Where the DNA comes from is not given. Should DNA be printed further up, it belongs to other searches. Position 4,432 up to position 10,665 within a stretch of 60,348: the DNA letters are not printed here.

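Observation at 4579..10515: Two giant ORFs are paralogues that share both ends and a membrane module but differ in cargo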

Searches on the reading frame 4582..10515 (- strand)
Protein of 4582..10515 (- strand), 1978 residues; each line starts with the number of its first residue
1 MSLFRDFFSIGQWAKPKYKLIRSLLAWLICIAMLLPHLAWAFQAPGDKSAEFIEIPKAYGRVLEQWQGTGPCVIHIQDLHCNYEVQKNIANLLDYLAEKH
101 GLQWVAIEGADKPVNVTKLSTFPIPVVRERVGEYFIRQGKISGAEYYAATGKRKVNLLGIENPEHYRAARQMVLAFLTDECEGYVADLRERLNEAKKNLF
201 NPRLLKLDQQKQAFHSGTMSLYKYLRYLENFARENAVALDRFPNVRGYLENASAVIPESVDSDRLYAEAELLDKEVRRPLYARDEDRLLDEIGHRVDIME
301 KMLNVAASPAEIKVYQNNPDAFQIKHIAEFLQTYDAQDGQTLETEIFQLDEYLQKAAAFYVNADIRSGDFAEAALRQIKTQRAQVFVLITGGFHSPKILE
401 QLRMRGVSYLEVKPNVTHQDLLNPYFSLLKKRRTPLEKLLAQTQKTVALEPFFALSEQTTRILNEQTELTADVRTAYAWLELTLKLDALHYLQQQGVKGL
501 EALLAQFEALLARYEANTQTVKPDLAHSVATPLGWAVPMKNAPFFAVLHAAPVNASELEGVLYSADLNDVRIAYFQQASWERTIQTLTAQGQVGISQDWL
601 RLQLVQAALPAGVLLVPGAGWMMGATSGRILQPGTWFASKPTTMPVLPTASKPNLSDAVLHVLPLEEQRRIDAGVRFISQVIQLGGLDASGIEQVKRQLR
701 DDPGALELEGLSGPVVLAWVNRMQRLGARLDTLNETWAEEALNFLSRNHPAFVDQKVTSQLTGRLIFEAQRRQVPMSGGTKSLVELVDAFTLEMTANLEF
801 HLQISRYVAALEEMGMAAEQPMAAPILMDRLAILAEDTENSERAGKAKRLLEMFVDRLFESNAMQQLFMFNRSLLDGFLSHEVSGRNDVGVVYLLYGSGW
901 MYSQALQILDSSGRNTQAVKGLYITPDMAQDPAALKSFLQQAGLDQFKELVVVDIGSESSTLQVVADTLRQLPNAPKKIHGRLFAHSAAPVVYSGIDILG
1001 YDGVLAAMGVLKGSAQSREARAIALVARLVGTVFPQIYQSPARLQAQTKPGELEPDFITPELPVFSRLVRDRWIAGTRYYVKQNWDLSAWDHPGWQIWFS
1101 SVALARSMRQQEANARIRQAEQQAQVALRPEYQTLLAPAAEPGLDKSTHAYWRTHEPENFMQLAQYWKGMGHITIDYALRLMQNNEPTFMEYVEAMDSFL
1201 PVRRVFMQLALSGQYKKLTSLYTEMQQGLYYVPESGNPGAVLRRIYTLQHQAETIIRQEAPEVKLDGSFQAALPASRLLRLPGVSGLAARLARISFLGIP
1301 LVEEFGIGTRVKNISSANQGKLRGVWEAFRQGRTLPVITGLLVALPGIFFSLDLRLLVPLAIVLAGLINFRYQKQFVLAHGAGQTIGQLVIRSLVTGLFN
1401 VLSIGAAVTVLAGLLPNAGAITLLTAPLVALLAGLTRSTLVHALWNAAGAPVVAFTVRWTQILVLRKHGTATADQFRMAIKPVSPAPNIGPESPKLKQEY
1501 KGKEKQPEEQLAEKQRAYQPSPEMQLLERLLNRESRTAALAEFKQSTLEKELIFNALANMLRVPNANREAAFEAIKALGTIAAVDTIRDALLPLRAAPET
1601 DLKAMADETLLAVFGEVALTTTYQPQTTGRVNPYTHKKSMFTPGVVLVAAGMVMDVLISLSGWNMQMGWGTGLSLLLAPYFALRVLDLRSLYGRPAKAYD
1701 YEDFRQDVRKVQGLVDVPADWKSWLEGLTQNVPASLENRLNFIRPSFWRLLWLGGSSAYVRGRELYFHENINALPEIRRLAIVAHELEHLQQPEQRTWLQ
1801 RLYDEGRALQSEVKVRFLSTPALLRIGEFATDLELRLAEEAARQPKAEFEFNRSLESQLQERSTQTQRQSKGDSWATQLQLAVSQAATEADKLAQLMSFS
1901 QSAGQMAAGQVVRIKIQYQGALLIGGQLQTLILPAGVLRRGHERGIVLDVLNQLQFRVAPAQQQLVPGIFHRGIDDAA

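Call 6: search_protein_families(library=pfam, proteins=[window:4582-10515:-], max_evalue=1)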
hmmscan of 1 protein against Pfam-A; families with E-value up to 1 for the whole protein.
window:4582-10515:- (1978 aa): 0 families

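Call 10: search_protein_families(library=ncbifam, proteins=[window:4582-10515:-], max_evalue=0.1)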
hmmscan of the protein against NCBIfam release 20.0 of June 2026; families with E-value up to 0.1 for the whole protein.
window:4582-10515:- (1978 aa): 0 families

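Call 16: find_homologous_proteins(query=window:4582-10515:-, max_evalue=0.001)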
Query window:4582-10515:- (1978 aa): 158 proteins with E <= 0.001 among 8000 candidates; the best 120 are listed.
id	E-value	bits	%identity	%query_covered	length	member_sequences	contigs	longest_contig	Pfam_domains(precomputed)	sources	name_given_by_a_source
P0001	0.0e+0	4427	100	100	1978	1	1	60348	-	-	-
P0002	0.0e+0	1492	62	33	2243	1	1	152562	PF06325.20,PF05175.21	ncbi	-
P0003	3.1e-173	597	42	31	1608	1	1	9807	-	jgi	-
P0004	6.9e-162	559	38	32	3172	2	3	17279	PF08282.19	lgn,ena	-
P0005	3.2e-158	547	45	31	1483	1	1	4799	-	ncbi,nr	ncbi:hypothetical protein JW933_11235, partial [candidate division FCPU426 bacterium]|nr:hypothetica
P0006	1.9e-155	538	42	33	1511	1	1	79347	-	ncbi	-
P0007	1.2e-149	519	42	31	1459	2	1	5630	-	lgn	-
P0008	1.4e-149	518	43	30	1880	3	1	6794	-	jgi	-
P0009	2.3e-121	425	37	31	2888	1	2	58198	PF01380.28,PF13580.12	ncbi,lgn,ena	-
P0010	3.0e-121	424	41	28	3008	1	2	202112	PF06426.20,PF00132.31,PF00266.26,PF01212.28,PF01053.27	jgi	jgi:serine O-acetyltransferase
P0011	1.9e-118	415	37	29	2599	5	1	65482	-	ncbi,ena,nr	ncbi:hypothetical protein KAR34_13185 [bacterium]|nr:hypothetical protein [bacterium]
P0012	8.3e-118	413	39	26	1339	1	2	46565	PF04041.20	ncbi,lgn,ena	-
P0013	1.6e-117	412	38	29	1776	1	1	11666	PF01326.25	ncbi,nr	ncbi:hypothetical protein JW933_04020, partial [candidate division FCPU426 bacterium]|nr:hypothetica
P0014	1.7e-116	409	42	22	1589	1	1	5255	-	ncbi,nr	ncbi:hypothetical protein KAR10_06130, partial [bacterium]|nr:hypothetical protein [bacterium]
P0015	5.5e-115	404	39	25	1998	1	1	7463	PF01380.28,PF13580.12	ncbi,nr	ncbi:SIS domain-containing protein, partial [bacterium]|nr:SIS domain-containing protein [bacterium]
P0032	4.2e-99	351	40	22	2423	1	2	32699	PF03435.25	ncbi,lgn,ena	-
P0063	7.1e-40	155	30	9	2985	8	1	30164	PF02878.23,PF00483.30,PF02879.23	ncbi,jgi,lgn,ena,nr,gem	ncbi:MAG: hypothetical protein KKE01_00955 [Candidatus Omnitrophica bacterium]|nr:hypothetical prote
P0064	1.5e-36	143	29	11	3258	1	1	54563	PF02878.23,PF01704.25,PF00365.26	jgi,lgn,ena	-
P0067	7.3e-31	125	26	10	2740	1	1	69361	PF00162.25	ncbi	ncbi:MAG: phosphoglycerate kinase [Candidatus Omnitrophota bacterium]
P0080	1.3e-20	91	27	14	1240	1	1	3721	PF01704.25,PF00365.26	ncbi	ncbi:MAG: UTP--glucose-1-phosphate uridylyltransferase, partial [Candidatus Omnitrophota bacterium]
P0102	4.3e-14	69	26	13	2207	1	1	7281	-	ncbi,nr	ncbi:MAG: CPBP family intramembrane metalloprotease, partial [Endomicrobiales bacterium]|nr:CPBP fam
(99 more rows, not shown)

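Call 58: search_protein_families(library=pfam, proteins=[P0102, P0032, P0002], max_evalue=0.1)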
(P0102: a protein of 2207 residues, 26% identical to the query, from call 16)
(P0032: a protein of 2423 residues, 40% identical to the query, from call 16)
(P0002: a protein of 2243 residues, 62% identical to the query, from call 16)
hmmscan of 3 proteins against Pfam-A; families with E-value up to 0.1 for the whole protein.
P0102 (2207 aa): 1 family
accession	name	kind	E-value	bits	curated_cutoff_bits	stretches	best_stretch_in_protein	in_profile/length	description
PF02517.21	Rce1-like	-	0.00079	20.1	22.4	1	2008-2131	10-92/93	Type II CAAX prenyl endopeptidase Rce1-like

P0032 (2423 aa): 8 families
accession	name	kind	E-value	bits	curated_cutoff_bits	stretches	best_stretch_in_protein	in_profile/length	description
PF03435.24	Sacchrp_dh_NADP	-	1e-07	32.7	25.1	1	1384-1476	1-92/129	Saccharopine dehydrogenase NADP binding domain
PF01113.26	DapB_N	-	0.0013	19.3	25.6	1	1383-1508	2-123/124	Dihydrodipicolinate reductase, N-terminus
PF01488.26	Shikimate_DH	-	0.0029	18.1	24.3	1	1373-1460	4-83/138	Shikimate / quinate 5-dehydrogenase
PF00056.29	Ldh_1_N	-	0.012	16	27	1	1383-1456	2-73/141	lactate/malate dehydrogenase, NAD binding domain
PF01118.30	Semialdhyde_dh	-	0.021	15.7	26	1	1383-1478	1-92/121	Semialdehyde dehydrogenase, NAD binding domain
PF01865.21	PhoU_div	-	0.036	13.9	24.4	0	273-319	156-202/214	Protein of unknown function DUF47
PF03807.23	F420_oxidored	-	0.049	14.7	21.6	0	1383-1477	1-84/94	NADP oxidoreductase coenzyme F420-dependent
PF09560.15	Spore_YunB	-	0.074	13.6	25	0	527-593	9-74/91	Sporulation protein YunB (Spo_YunB)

P0002 (2243 aa): 6 families
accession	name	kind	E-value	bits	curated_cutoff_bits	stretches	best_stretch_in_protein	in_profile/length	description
PF05175.20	MTS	-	7.6e-07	29.4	23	1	1114-1243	26-151/170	Methyltransferase small domain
PF06325.19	PrmA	-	1.5e-05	25.1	22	1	1100-1190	143-233/296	Ribosomal protein L11 methyltransferase (PrmA)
PF13649.12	Methyltransf_25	-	8.5e-05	23.6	27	1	1122-1193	1-75/97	Methyltransferase domain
PF13489.12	Methyltransf_23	-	0.0002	21.6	27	1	1112-1227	13-113/164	Methyltransferase domain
PF08242.18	Methyltransf_12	-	0.00024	22.2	30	1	1125-1190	3-72/98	Methyltransferase domain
PF08241.18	Methyltransf_11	-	0.093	13.8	21.2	0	1124-1188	2-65/95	Methyltransferase domain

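Call 90: find_encoding_contigs(protein=P0009, flank=3000, max_places=3)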
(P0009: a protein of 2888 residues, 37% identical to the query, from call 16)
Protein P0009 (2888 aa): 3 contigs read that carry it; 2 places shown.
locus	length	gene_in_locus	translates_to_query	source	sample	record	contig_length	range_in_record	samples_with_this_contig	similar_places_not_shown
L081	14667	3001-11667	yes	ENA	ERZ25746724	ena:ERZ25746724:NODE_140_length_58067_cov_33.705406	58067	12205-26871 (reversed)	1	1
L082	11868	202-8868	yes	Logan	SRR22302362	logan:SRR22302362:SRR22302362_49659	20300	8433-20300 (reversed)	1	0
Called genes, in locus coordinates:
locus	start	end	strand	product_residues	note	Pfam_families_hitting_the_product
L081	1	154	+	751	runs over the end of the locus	PF11741:AMIN (faint), PF03958:Secretin_N, PF00263:Secretin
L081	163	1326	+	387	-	PF01264:Chorismate_synt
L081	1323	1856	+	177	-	PF01202:SKI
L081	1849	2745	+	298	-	PF01515:PTA_PTB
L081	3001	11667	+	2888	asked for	PF13580:SIS_2 (faint), PF01380:SIS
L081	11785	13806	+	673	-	PF01627:Hpt, PF07194:P2, PF02895:H-kinase_dim, PF02518:HATPase_c, PF01584:CheW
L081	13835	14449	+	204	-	PF13690:CheX (faint), PF04509:CheC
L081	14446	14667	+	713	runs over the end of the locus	PF11104:PilM_2 (weak), PF06723:MreB_Mbl (weak), PF14450:FtsA, PF02597:ThiS (faint)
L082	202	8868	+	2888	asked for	PF13580:SIS_2 (faint), PF01380:SIS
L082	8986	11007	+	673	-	PF01627:Hpt, PF07194:P2, PF02895:H-kinase_dim, PF02518:HATPase_c, PF01584:CheW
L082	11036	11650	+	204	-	PF13690:CheX (faint), PF04509:CheC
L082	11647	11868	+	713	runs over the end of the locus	PF11104:PilM_2 (weak), PF06723:MreB_Mbl (weak), PF14450:FtsA, PF02597:ThiS (faint)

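Call 91: find_encoding_contigs(protein=P0012, flank=3000, max_places=3)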
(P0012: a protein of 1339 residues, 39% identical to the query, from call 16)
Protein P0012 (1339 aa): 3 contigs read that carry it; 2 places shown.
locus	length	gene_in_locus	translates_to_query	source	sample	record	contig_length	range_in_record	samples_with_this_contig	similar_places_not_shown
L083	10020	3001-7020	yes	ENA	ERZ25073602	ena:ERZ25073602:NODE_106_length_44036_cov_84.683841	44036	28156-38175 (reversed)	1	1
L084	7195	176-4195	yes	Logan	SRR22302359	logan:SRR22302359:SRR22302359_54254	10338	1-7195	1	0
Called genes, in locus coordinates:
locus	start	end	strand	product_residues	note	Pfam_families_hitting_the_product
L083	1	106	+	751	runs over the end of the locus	PF11741:AMIN (faint), PF03958:Secretin_N, PF00263:Secretin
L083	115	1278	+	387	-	PF01264:Chorismate_synt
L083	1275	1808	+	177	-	PF01202:SKI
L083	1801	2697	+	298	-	PF01515:PTA_PTB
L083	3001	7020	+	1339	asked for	PF04041:Glyco_hydro_130 (weak)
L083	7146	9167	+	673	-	PF01627:Hpt, PF07194:P2, PF02895:H-kinase_dim, PF02518:HATPase_c, PF01584:CheW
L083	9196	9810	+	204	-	PF13690:CheX (faint), PF04509:CheC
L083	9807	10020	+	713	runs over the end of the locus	PF11104:PilM_2 (weak), PF06723:MreB_Mbl (weak), PF14450:FtsA, PF02597:ThiS (faint)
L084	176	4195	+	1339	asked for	PF04041:Glyco_hydro_130 (weak)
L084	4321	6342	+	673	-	PF01627:Hpt, PF07194:P2, PF02895:H-kinase_dim, PF02518:HATPase_c, PF01584:CheW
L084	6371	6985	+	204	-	PF13690:CheX (faint), PF04509:CheC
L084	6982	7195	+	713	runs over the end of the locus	PF11104:PilM_2 (weak), PF06723:MreB_Mbl (weak), PF14450:FtsA, PF02597:ThiS (faint)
